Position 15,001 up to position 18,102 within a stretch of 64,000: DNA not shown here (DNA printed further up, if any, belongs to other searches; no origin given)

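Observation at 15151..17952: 933-aa lipoprotein made of two six-bladed NHL propellers with internal DNA-level repetition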

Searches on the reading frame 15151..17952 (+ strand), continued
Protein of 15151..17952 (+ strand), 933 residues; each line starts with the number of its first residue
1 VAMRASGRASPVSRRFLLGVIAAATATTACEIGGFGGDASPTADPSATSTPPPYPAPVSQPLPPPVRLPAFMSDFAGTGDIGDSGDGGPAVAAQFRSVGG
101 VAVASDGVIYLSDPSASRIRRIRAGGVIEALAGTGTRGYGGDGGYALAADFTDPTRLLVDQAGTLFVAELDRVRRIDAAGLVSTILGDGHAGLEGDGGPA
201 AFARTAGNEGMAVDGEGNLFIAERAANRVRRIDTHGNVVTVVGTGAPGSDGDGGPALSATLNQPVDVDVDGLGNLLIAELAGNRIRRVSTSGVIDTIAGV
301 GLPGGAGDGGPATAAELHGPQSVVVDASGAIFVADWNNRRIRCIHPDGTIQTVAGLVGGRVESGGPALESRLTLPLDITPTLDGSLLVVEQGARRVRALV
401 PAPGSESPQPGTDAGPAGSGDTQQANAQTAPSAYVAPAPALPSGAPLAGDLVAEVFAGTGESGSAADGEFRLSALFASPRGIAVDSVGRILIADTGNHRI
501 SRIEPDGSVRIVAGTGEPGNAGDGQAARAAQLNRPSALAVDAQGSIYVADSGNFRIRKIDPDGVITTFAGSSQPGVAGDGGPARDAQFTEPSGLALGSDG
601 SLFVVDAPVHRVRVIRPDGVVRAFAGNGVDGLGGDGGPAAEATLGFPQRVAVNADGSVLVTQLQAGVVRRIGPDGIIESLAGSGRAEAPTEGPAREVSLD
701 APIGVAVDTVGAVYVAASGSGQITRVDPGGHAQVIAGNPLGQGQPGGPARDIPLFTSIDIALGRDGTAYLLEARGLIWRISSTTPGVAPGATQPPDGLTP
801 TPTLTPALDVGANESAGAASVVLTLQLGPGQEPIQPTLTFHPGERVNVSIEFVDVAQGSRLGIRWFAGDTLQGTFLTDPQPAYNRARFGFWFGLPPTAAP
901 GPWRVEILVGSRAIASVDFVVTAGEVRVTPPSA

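Call 21: find_related_loci(query=window:15157-17949:+, collection=genome_contigs, flank=10000)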
Query window:15157-17949:+ (931 aa) in genome_contigs; peptide patterns used: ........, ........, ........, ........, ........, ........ (x = any residue, [..] = any of these).
239 stretches matched a pattern; 23 encode a relative of the query (tblastn E <= 1e-3); 23 distinct loci.
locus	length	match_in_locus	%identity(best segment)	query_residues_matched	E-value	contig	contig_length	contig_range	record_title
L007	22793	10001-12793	84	1-931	0e+0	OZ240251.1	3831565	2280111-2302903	MAG: Chloroflexota bacterium isolate d34784d7-597f-4c6c-9d13-8b2b1f638dff genome assembly, chromosome: 1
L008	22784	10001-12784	84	1-931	0e+0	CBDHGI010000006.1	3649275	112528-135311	MAG: Chloroflexota bacterium isolate cca356c8-8f3a-46e1-bc14-440367fe4ecb genome assembly, contig: chromosome_2, whole g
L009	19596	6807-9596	80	1-929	0e+0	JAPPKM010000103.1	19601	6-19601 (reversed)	MAG: Chloroflexota bacterium isolate RHO2_bin_72 NODE_3625_length_19601_cov_9.853985, whole genome shotgun sequence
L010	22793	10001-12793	83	1-931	0e+0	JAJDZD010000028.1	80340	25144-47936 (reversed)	MAG: Chloroflexota bacterium isolate jk18x40bins.16 k141_636257, whole genome shotgun sequence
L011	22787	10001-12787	79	1-929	0e+0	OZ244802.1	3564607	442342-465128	MAG: Chloroflexota bacterium isolate 0351a3fc-03c6-4ac3-ab3a-8938ce3ed692 genome assembly, chromosome: 1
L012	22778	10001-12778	81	1-927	0e+0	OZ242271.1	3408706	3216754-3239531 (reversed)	MAG: Chloroflexota bacterium isolate 28ccf5bf-4595-479e-bad6-f18457ce53ab genome assembly, chromosome: 1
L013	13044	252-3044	79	1-931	0e+0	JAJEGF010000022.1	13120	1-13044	MAG: Chloroflexota bacterium isolate p16x44bins.42 k141_1437710, whole genome shotgun sequence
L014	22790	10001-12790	79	1-931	0e+0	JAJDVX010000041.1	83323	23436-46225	MAG: Chloroflexota bacterium isolate jk18x22bins.70 k141_783754, whole genome shotgun sequence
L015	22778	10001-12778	79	1-931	0e+0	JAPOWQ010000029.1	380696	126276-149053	MAG: Chloroflexota bacterium isolate COS2_bin_4 NODE_6_length_380696_cov_23.3592, whole genome shotgun sequence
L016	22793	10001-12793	80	1-931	0e+0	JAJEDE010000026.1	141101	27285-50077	MAG: Chloroflexota bacterium isolate jk18xAbins.55 k141_476612, whole genome shotgun sequence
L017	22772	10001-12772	83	1-931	0e+0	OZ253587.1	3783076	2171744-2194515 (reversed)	MAG: Chloroflexota bacterium isolate c48e1457-3bc6-4d91-b545-4e17b7aa62c7 genome assembly, chromosome: 1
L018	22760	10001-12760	80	1-925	0e+0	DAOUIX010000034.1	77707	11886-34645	MAG TPA_asm: Chloroflexota bacterium isolate S29_215 k147_756056, whole genome shotgun sequence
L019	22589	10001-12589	66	64-925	0e+0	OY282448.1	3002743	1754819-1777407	MAG: uncultured Chloroflexota bacterium genome assembly, chromosome: 1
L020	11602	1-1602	81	70-931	0e+0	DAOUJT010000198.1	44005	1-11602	MAG TPA_asm: Chloroflexota bacterium isolate S34_278 k113_1162977, whole genome shotgun sequence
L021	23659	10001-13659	38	65-770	1e-85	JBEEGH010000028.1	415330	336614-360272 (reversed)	MAG: Acidimicrobiaceae bacterium isolate BP_82 scaffold_864652, whole genome shotgun sequence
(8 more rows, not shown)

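Call 26: search_solved_structures(query=window:15157-17949:+, max_evalue=0.00001)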
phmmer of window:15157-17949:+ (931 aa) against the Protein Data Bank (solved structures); distinct sequences matched with E-value up to 0.00001: 65 (the best 60 are shown).
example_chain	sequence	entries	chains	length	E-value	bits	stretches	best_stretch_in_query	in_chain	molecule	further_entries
9ifo_A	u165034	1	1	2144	1.4e-77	265.3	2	477-670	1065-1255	Teneurin-Like Protein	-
9pt5_A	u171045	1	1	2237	1.9e-77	264.8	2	477-670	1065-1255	Teneurin-like protein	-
8j72_A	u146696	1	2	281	7e-34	120.6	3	474-629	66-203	E3 ubiquitin-protein ligase TRIM71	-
9jur_A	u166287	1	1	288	2.6e-28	102.2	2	474-629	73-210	E3 ubiquitin-protein ligase TRIM71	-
6fpt_A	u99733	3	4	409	3e-28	102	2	474-629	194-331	E3 ubiquitin-protein ligase TRIM71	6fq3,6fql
7qrx_A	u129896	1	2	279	2.6e-27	98.8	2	473-619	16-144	E3 ubiquitin-protein ligase TRIM71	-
6d69_A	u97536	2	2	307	3.7e-27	98.4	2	458-612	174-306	NHL Repeat Region of D. melanogaster Thin | Thin, isoform D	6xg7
3wwa_A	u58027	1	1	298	6e-25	91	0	476-558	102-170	Pizza7H protein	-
7zq2_A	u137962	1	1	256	1e-23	87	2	476-558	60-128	Pizza6-RSH-TSH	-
6qsd_A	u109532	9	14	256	1.5e-23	86.4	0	476-558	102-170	Pizza6S | Pizza6-S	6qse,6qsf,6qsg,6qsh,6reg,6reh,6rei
6f0t_A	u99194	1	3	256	2.1e-23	85.9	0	476-558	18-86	Pizza6-SFW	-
7zph_A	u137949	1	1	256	6.4e-23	84.3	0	476-558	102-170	Pizza6-TNK-RSH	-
7zqg_A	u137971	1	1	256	1.2e-22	83.5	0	476-558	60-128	Pizza6-KSH-TSH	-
6f0s_A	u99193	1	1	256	1.5e-22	83.1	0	476-558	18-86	Pizza6-SYW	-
6i38_A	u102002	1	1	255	2.6e-22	82.3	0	473-558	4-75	nv2Pizza6-AYW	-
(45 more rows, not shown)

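Call 27: predict_structure(alignment_id=A1)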
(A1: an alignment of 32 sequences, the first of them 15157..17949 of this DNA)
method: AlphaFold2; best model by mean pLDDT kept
length: 931 residues; sequences in the alignment: 32
mean_pLDDT: 84.9   pTM: 0.46
mean pLDDT of the five models: 84.9, 84.1, 83.6, 81.8, 79.4
residues with pLDDT >= 90: 579; 70-90: 241; 50-70: 14; < 50: 97
segments of 3 or more residues with pLDDT < 50: 1-46, 403-430, 784-804
pLDDT, mean of each block of 10 residues (from residue 1): 31 29 26 25 50 91 89 91 90 94 92 95 89 89 93 94 94 93 90 92 93 95 96 96 95 97 95 96 96 95 88 95 95 95 92 79 83 94 92 89 35 26 27 80 89 92 90 94 93 95 93 87 86 94 94 90 85 81 88 93 94 90 90 92 93 94 93 94 90 94 94 92 95 88 89 91 93 93 42 29 55 93 91 95 96 94 93 90 94 90 95 96 77 36
secondary structure, 60 per line:
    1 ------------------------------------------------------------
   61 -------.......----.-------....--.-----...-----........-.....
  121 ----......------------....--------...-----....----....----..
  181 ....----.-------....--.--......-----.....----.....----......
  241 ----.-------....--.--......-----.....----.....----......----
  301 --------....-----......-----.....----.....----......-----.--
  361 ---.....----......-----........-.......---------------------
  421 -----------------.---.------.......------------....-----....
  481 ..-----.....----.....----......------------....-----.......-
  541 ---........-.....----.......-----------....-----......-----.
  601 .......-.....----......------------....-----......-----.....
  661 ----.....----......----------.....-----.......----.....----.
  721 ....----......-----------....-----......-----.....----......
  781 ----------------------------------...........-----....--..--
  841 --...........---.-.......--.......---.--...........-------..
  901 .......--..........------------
elements in order (helices of 4 or more, strands of 3 or more residues): E68-74 E99-101 E107-111 E116-120 E125-130 E155-157 E163-166 E171-174 E179-184 E206-211 E217-221 E226-230 E235-240 E262-267 E273-277 E282-286 E291-296 E318-323 E329-333 E338-342 E347-352 E373-378 E384-388 E393-399 E449-455 E477-482 E488-492 E497-501 E506-511 E533-539 E544-548 E553-557 E562-568 E589-594 E600-604 E609-613 E618-623 E645-650 E656-660 E665-669 E674-679 E700-706 E711-715 E720-724 E729-734 E755-760 E766-770 E775-780 E815-825 E831-834 E843-853 E859-865 E868-874 E881-891 E899-907 E910-919

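Call 31: fold_search(model_id=the predicted structure, library=pdb)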
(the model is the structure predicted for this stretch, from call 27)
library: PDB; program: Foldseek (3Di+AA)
matches with E <= 10: 1811; with E <= 0.001: 380
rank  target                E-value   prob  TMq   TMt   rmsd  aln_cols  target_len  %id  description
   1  9ifo_A                7.0e-31  1.00  0.34  0.23  25.6      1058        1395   20  Structure of Teneurin-Like Protein (TLP) (released 2026-03-11)
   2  9g2f_A                7.7e-22  1.00  0.32  0.18  24.1      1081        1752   13  Mouse Teneurin2 dimer variant A1B1 (released 2026-01-21)
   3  6fb3_A                9.3e-22  1.00  0.31  0.16  19.0       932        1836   14  Teneurin 2 Partial Extracellular Domain (released 2018-03-28)
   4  6ske_A                1.1e-21  1.00  0.31  0.17  18.7       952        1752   13  Teneurin 2 in complex with Latrophilin 2 Lec domain (released 2020-02-12)
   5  8fia_A                5.7e-21  1.00  0.31  0.16  18.6       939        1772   14  The structure of fly Teneurin self assembly (released 2023-05-03)
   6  4a2m_C                7.2e-21  1.00  0.23  0.28  28.2       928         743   11  Structure of the periplasmic domain of the heparin and heparan sulphate sensing hybrid two component system BT4663 in  (released 2012-05-02)
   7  4a2m_B                8.3e-21  1.00  0.23  0.28  28.7       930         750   11  Structure of the periplasmic domain of the heparin and heparan sulphate sensing hybrid two component system BT4663 in  (released 2012-05-02)
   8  9g42_A                1.8e-20  1.00  0.33  0.19  22.6      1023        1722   13  Mouse Teneurin2 dimer variant A0B0 (released 2026-01-21)
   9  4a2m_A                3.5e-20  1.00  0.24  0.29  27.7       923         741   10  Structure of the periplasmic domain of the heparin and heparan sulphate sensing hybrid two component system BT4663 in  (released 2012-05-02)
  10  4a2m_D                5.3e-20  1.00  0.24  0.29  27.9       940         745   10  Structure of the periplasmic domain of the heparin and heparan sulphate sensing hybrid two component system BT4663 in  (released 2012-05-02)
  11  8r54_A                7.1e-20  1.00  0.31  0.15  24.2      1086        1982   12  Mouse teneurin-3 non-compact subunit - A0B0 isoform (released 2024-05-08)
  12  4a2l_F                7.1e-20  1.00  0.24  0.28  27.9       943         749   11  Structure of the periplasmic domain of the heparin and heparan sulphate sensing hybrid two component system BT4663 in  (released 2012-05-02)
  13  6vhh_A                7.4e-20  1.00  0.31  0.18  24.6      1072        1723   13  Human Teneurin-2 and human Latrophilin-3 binary complex (released 2020-06-03)
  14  3va6_B                7.4e-20  1.00  0.23  0.28  25.0       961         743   10  Crystal Structure of the extracellular domain of the putative hybrid two component system BT4673 from B. thetaiotaomic (released 2012-06-13)
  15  8r51_A                1.1e-19  1.00  0.29  0.16  23.6      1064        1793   12  Mouse teneurin-3 non-compact subunit - A1B1 isoform (released 2024-05-08)
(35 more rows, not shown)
